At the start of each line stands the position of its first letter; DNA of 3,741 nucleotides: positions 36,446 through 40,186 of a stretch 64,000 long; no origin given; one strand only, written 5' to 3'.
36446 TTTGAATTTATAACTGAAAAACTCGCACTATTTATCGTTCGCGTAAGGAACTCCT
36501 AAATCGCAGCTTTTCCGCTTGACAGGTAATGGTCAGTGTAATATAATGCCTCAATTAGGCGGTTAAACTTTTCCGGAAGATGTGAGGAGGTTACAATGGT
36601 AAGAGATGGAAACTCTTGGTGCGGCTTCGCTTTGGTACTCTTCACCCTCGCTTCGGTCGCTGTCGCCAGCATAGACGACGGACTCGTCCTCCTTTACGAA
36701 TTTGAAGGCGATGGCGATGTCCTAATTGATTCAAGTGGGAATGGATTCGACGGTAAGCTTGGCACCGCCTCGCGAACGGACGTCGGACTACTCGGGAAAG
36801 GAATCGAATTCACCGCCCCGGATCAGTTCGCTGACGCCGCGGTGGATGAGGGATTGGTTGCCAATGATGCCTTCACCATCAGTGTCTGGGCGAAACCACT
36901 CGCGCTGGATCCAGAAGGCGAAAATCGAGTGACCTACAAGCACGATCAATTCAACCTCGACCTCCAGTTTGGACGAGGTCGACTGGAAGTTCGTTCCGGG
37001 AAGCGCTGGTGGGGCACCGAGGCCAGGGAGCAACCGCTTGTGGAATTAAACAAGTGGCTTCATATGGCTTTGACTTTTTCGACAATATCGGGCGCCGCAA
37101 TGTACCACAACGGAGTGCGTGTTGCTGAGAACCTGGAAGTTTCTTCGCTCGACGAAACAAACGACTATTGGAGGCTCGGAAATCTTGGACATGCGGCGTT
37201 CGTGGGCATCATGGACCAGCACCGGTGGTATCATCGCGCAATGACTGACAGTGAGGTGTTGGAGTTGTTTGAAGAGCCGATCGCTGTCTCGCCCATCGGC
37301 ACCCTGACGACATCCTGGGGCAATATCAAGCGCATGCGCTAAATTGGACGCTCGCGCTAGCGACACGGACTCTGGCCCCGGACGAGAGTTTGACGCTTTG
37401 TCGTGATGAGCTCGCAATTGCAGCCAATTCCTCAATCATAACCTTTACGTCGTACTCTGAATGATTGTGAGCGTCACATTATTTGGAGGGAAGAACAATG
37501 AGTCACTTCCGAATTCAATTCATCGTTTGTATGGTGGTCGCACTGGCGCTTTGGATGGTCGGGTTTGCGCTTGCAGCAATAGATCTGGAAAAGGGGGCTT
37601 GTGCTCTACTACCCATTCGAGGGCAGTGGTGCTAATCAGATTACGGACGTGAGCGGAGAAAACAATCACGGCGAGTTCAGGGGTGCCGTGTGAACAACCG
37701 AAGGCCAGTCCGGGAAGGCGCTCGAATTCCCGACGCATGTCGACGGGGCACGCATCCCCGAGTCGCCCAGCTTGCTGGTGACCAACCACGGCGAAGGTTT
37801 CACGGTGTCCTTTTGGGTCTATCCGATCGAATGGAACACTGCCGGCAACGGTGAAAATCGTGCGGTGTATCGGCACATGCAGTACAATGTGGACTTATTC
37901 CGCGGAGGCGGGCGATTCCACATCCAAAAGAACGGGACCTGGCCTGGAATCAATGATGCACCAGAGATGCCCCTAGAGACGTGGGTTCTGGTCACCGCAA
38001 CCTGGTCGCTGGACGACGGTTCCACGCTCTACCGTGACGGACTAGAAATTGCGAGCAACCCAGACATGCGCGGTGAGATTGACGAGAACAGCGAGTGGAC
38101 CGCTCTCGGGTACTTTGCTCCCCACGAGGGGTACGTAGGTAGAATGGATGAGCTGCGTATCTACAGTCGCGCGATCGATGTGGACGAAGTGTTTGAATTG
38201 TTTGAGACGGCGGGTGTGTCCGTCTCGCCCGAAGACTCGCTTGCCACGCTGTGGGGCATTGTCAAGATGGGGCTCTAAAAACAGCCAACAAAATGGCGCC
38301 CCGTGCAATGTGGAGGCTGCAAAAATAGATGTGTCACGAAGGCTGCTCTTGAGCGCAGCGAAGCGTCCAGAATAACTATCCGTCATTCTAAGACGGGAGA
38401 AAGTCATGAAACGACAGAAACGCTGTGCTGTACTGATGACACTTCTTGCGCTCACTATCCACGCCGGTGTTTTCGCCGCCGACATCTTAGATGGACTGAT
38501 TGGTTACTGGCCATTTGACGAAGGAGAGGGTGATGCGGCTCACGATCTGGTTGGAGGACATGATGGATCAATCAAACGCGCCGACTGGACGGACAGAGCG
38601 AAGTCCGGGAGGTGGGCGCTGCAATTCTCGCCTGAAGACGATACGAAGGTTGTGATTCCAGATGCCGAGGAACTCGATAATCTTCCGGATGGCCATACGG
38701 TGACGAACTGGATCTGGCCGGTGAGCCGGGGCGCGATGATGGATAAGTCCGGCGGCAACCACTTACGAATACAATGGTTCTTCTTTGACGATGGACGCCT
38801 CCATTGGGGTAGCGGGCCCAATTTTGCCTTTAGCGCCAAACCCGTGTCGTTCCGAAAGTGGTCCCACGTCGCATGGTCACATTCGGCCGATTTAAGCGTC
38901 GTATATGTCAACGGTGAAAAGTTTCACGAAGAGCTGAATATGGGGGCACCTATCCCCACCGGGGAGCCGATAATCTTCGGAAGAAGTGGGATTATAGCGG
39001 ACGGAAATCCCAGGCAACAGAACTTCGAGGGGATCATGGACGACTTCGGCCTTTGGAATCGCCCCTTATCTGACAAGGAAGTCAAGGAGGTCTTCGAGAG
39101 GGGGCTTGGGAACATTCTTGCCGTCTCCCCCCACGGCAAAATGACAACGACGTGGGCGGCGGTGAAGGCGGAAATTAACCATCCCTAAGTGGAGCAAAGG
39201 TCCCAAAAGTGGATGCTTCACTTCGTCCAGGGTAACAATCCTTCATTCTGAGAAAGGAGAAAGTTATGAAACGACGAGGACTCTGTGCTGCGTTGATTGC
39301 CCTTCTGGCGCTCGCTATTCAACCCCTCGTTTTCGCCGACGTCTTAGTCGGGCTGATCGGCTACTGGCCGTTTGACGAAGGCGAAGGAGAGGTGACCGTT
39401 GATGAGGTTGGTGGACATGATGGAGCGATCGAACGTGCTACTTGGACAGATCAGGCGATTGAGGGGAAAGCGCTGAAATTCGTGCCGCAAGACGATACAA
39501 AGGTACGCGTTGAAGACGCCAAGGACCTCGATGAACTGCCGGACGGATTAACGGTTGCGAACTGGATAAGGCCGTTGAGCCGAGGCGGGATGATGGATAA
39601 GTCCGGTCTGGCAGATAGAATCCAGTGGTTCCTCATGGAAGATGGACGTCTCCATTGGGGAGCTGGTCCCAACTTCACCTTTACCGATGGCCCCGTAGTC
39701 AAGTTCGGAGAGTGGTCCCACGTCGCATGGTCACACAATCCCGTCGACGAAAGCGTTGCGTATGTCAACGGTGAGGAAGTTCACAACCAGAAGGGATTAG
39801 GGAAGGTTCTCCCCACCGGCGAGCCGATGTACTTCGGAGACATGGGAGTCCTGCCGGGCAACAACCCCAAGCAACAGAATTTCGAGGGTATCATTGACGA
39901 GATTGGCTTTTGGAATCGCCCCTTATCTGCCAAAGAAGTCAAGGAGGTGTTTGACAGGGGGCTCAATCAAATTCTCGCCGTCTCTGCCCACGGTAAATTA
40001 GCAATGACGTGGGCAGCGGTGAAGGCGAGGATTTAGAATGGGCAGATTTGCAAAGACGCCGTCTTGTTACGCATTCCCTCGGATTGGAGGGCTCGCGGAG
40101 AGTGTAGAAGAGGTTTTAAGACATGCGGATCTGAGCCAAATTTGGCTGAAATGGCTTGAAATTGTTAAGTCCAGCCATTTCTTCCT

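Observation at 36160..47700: Tandem array of six diverged secreted LamG (Laminin_G_3) paralogs, two decayed, bracketing a membrane-protein / GH-A-like / amidohydrolase cassette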

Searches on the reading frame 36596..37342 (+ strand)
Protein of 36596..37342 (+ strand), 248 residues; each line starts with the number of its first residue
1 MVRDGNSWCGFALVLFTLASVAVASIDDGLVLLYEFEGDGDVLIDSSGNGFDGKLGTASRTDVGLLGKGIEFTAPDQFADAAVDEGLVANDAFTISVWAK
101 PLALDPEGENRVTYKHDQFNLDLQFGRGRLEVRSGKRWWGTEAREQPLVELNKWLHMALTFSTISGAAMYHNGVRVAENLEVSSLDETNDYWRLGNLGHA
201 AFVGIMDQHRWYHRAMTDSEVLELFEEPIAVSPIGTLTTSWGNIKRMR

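Call 3: search_protein_families(library=pfam, proteins=[window:36596-37342:+], max_evalue=0.01)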
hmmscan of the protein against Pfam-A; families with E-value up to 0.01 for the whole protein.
window:36596-37342:+ (248 aa): 1 family
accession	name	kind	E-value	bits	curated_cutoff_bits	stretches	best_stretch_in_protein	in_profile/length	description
PF13385.13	Laminin_G_3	-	5.8e-18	65.9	27.6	1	82-221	8-150/151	Concanavalin A-like lectin/glucanases superfamily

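Call 4: search_protein_families(library=ncbifam, proteins=[window:36596-37342:+], max_evalue=0.01)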
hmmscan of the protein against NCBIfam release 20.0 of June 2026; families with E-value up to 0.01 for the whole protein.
window:36596-37342:+ (248 aa): 1 family
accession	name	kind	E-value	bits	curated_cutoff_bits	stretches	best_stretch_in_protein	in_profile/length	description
NF052521.1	TafC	equivalog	3e-06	26.6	410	1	67-227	192-362/373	TafC family fimbrial protein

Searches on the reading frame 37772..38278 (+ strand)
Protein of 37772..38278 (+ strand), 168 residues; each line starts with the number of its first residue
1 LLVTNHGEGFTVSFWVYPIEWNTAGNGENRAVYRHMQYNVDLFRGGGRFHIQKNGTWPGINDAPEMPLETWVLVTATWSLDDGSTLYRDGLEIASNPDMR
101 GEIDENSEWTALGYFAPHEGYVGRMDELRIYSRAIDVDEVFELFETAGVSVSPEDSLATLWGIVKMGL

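Call 3: search_protein_families(library=pfam, proteins=[window:37772-38278:+], max_evalue=0.01)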
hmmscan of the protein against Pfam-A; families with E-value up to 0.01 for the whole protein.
window:37772-38278:+ (168 aa): 1 family
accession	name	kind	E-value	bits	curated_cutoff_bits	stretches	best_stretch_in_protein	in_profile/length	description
PF13385.13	Laminin_G_3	-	8.1e-19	68.7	27.6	1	7-140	16-150/151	Concanavalin A-like lectin/glucanases superfamily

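Call 4: search_protein_families(library=ncbifam, proteins=[window:37772-38278:+], max_evalue=0.01)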
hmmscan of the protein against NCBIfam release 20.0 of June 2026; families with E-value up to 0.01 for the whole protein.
window:37772-38278:+ (168 aa): 0 families

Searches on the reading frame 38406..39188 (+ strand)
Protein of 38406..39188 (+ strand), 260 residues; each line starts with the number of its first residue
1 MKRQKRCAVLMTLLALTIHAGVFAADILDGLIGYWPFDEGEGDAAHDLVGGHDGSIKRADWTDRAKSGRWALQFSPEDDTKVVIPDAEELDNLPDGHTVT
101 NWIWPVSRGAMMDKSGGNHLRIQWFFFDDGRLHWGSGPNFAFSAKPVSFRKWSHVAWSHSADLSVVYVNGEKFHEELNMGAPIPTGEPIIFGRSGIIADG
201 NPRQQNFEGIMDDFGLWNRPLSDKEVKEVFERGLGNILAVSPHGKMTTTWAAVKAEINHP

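Call 3: search_protein_families(library=pfam, proteins=[window:38406-39188:+], max_evalue=0.01)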
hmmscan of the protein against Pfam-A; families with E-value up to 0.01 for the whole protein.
window:38406-39188:+ (260 aa): 2 families
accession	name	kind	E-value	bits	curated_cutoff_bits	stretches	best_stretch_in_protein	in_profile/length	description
PF13385.13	Laminin_G_3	-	6.4e-16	59.3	27.6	1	79-227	4-151/151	Concanavalin A-like lectin/glucanases superfamily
PF00354.24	Pentaxin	-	0.0013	18.9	25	1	149-234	82-171/194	Pentaxin family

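Call 4: search_protein_families(library=ncbifam, proteins=[window:38406-39188:+], max_evalue=0.01)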
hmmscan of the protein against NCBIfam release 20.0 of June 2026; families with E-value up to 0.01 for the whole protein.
window:38406-39188:+ (260 aa): 1 family
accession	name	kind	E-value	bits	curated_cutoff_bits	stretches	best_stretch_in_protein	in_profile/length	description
NF052521.1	TafC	equivalog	1.9e-16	60.1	410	1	29-232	146-362/373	TafC family fimbrial protein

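Call 16: find_homologous_proteins(query=window:38406-39185:+, max_evalue=0.00001)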
Query seq(260 aa) (260 aa): 18 proteins with E <= 0.00001 among 556 candidates.
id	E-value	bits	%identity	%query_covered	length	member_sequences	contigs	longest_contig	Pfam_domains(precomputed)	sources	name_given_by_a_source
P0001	2.0e-173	593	97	100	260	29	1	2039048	PF13385.14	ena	-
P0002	5.6e-150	516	84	98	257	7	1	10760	PF13385.14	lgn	-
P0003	3.9e-113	396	65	98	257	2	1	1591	PF13385.14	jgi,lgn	-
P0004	1.7e-110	387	67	98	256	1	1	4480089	PF13385.14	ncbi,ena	-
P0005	4.6e-103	362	64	98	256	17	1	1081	PF13385.14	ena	-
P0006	2.2e-95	337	59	98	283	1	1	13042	PF13385.14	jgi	jgi:hypothetical protein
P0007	3.9e-94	333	59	98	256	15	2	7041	PF13385.14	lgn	-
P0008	1.3e-93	331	60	98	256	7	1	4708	PF13385.14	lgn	-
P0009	7.4e-86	306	57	98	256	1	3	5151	PF13385.14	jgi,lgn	jgi:hypothetical protein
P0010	2.4e-72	262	50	98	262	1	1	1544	PF13385.14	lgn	-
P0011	3.0e-61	225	45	94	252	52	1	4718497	PF13385.14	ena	-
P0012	1.8e-59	219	44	94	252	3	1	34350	PF13385.14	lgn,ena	-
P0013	6.1e-59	218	47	98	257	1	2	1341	PF13385.14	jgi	jgi:hypothetical protein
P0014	2.4e-42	163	66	48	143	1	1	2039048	-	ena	-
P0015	9.9e-41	158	54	60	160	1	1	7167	-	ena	-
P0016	1.7e-16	78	30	95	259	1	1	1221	PF13385.14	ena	-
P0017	3.7e-15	74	30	96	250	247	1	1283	PF13385.14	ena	-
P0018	3.1e-14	71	28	96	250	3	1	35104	PF13385.14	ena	-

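Call 17: find_encoding_contigs(protein=P0004, flank=10000, max_places=3)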
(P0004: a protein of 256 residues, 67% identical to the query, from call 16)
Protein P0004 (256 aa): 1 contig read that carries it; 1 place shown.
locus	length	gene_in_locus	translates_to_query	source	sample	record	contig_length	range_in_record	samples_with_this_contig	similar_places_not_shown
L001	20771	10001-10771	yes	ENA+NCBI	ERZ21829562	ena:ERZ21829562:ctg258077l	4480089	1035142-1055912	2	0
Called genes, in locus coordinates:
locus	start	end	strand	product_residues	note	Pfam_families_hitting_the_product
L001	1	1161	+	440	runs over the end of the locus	PF03447:NAD_binding_3, PF00742:Homoserine_dh, PF22629:ACT_AHAS_ss (faint), PF01842:ACT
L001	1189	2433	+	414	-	PF00696:AA_kinase, PF01842:ACT, PF22468:ACT_9, PF13840:ACT_7, PF01842:ACT, PF22468:ACT_9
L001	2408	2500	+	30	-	-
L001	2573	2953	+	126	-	PF02620:YceD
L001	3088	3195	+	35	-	-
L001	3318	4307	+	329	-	PF00108:Thiolase_N, PF08545:ACP_syn_III, PF08541:ACP_syn_III_C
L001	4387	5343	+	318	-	PF00698:Acyl_transf_1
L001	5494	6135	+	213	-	PF00106:adh_short, PF08659:KR, PF13561:adh_short_C2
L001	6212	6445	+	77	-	PF00550:PP-binding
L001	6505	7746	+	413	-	PF00109:ketoacyl-synt, PF02801:Ketoacyl-synt_C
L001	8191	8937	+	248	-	PF13385:Laminin_G_3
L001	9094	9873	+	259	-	PF13385:Laminin_G_3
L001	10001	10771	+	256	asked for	PF13385:Laminin_G_3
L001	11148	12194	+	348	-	PF20581:DUF6785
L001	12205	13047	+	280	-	PF20581:DUF6785, PF20580:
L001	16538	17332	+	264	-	PF13385:Laminin_G_3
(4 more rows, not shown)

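Call 18: find_encoding_contigs(protein=P0011, flank=10000, max_places=3)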
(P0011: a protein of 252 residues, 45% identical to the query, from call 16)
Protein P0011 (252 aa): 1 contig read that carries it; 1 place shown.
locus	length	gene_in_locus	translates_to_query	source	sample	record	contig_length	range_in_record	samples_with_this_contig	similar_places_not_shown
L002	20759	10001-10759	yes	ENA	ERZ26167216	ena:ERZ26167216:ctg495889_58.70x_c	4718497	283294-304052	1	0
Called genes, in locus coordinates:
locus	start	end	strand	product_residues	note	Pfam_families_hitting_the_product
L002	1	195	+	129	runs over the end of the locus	PF14489:QueF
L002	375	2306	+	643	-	PF00754:F5_F8_type_C, PF22633:F5_F8_type_C_2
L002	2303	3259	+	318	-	-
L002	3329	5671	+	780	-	-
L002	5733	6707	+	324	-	PF01145:Band_7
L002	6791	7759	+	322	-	PF01145:Band_7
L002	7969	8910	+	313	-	PF16881:LIAS_N, PF04055:Radical_SAM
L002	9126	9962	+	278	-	PF13385:Laminin_G_3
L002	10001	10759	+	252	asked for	PF13385:Laminin_G_3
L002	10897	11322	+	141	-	PF00903:Glyoxalase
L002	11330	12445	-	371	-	PF01408:GFO_IDH_MocA, PF02894:GFO_IDH_MocA_C, PF22725:GFO_IDH_MocA_C3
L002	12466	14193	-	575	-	-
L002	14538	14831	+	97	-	PF08534:Redoxin, PF00578:AhpC-TSA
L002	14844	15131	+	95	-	PF00578:AhpC-TSA, PF08534:Redoxin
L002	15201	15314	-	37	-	-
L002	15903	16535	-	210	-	PF01521:Fe-S_biosyn, PF01106:NifU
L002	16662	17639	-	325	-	PF00140:Sigma70_r1_2, PF04542:Sigma70_r2, PF04539:Sigma70_r3, PF04545:Sigma70_r4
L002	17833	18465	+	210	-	PF01022:HTH_5 (weak), PF12840:HTH_20, PF13412:HTH_24 (weak), PF08279:HTH_11 (weak)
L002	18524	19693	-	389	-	PF00155:Aminotran_1_2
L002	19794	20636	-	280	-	PF02621:VitK2_biosynth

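Call 71: list_cluster_members(proteins=[P0017, P0018, P0016, P0004, P0019, P0009, P0013])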
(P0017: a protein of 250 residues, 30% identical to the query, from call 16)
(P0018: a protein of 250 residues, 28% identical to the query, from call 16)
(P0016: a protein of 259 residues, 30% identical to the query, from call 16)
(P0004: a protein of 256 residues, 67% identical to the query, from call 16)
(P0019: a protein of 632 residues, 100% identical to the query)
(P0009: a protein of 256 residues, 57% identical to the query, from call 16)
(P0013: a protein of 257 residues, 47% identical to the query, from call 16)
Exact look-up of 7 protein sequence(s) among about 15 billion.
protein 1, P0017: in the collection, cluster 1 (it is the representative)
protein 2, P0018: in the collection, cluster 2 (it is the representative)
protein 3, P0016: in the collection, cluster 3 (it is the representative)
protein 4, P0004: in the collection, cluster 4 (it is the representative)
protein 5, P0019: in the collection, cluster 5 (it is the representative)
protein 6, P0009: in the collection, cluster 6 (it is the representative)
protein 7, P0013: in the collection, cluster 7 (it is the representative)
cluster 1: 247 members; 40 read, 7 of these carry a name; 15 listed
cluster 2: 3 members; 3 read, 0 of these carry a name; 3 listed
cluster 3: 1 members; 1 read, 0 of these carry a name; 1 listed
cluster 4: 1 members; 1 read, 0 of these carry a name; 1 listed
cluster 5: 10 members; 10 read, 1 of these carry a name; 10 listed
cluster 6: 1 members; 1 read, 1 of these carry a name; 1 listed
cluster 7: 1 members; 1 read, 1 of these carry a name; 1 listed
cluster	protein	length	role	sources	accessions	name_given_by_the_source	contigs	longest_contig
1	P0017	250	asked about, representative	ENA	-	-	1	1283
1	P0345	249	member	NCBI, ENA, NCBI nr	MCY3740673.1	MAG: LamG domain-containing protein [Candidatus Poribacteria bacterium] | LamG domain-containing protein [Candidatus Poribacteria bacterium]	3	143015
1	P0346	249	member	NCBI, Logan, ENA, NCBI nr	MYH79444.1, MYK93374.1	LamG domain-containing protein [Candidatus Poribacteria bacterium]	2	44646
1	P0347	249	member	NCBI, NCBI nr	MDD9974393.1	MAG: LamG domain-containing protein [Candidatus Poribacteria bacterium] | LamG domain-containing protein [Candidatus Poribacteria bacterium]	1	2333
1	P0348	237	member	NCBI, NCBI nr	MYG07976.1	LamG domain-containing protein, partial [Candidatus Poribacteria bacterium] | LamG domain-containing protein [Candidatus Poribacteria bacterium]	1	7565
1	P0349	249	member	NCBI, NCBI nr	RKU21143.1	hypothetical protein C6499_22330 [Candidatus Poribacteria bacterium] | MAG: hypothetical protein C6499_22330 [Candidatus Poribacteria bacterium]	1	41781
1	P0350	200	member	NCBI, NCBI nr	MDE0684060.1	MAG: LamG domain-containing protein, partial [Candidatus Poribacteria bacterium] | LamG domain-containing protein [Candidatus Poribacteria bacterium]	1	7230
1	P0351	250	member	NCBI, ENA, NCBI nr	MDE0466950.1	MAG: LamG domain-containing protein [Candidatus Poribacteria bacterium] | LamG domain-containing protein [Candidatus Poribacteria bacterium]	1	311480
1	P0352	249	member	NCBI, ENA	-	-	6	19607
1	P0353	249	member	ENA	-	-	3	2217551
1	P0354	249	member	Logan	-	-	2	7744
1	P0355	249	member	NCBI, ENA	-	-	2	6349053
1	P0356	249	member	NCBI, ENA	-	-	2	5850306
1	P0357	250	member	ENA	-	-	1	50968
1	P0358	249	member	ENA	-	-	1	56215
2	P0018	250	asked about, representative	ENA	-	-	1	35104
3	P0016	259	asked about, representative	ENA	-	-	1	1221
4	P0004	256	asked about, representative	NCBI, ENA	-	-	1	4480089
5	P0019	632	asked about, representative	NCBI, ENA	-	-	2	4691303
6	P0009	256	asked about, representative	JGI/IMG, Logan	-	hypothetical protein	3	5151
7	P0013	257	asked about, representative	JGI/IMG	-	hypothetical protein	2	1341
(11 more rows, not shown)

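Call 76: find_encoding_contigs(protein=P0001, flank=10000, max_places=2)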
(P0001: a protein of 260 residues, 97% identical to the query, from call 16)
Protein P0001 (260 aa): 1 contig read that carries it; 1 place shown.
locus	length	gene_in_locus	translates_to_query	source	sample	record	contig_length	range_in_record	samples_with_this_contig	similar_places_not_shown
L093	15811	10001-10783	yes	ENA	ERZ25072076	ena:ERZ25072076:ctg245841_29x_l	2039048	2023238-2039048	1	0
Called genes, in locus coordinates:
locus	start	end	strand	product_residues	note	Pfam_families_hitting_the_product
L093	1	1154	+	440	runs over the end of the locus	PF03447:NAD_binding_3, PF00742:Homoserine_dh, PF01842:ACT, PF22629:ACT_AHAS_ss (weak)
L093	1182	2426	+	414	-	PF00696:AA_kinase, PF01842:ACT, PF22468:ACT_9, PF13840:ACT_7, PF01842:ACT (weak), PF22468:ACT_9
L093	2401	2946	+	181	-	PF02620:YceD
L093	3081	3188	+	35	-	-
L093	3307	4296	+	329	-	PF00108:Thiolase_N, PF08545:ACP_syn_III, PF08541:ACP_syn_III_C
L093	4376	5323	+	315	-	PF00698:Acyl_transf_1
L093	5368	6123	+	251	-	PF00106:adh_short, PF08659:KR, PF13561:adh_short_C2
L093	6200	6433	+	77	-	PF00550:PP-binding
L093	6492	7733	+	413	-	PF00109:ketoacyl-synt, PF02801:Ketoacyl-synt_C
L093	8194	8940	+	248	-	PF13385:Laminin_G_3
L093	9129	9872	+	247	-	PF13385:Laminin_G_3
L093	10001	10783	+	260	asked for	PF13385:Laminin_G_3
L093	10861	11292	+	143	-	-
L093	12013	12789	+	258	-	PF13385:Laminin_G_3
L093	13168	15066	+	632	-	PF20581:DUF6785, PF20580:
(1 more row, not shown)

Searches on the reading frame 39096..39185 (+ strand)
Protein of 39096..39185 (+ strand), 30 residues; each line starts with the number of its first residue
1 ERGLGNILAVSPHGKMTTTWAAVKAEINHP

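Call 68: search_protein_families(library=ncbifam, proteins=[window:39096-39185:+], max_evalue=10)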
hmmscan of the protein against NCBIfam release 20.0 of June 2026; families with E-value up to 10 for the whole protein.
seq(30 aa): 0 families

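Call 69: search_protein_families(library=pfam, proteins=[window:39096-39185:+], max_evalue=1)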
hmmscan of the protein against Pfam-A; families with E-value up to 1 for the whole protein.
seq(30 aa): 0 families

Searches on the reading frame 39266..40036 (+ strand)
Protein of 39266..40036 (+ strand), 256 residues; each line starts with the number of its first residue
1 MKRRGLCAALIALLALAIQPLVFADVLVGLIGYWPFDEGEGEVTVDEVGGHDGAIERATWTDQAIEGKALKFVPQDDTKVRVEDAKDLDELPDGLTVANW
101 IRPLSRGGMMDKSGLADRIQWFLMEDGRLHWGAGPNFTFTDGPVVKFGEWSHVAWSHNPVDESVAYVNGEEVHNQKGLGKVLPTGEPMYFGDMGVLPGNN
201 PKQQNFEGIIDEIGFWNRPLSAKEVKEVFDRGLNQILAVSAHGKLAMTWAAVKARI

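Call 3: search_protein_families(library=pfam, proteins=[window:39266-40036:+], max_evalue=0.01)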
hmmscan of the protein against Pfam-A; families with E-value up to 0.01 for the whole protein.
window:39266-40036:+ (256 aa): 1 family
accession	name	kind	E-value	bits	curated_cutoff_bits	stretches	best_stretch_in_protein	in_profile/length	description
PF13385.13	Laminin_G_3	-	5.1e-17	62.9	27.6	1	77-226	4-151/151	Concanavalin A-like lectin/glucanases superfamily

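Call 4: search_protein_families(library=ncbifam, proteins=[window:39266-40036:+], max_evalue=0.01)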
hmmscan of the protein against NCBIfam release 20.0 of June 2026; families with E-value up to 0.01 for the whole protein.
window:39266-40036:+ (256 aa): 1 family
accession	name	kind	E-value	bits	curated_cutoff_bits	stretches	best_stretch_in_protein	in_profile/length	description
NF052521.1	TafC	equivalog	1.6e-15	57.1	410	1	31-231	149-362/373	TafC family fimbrial protein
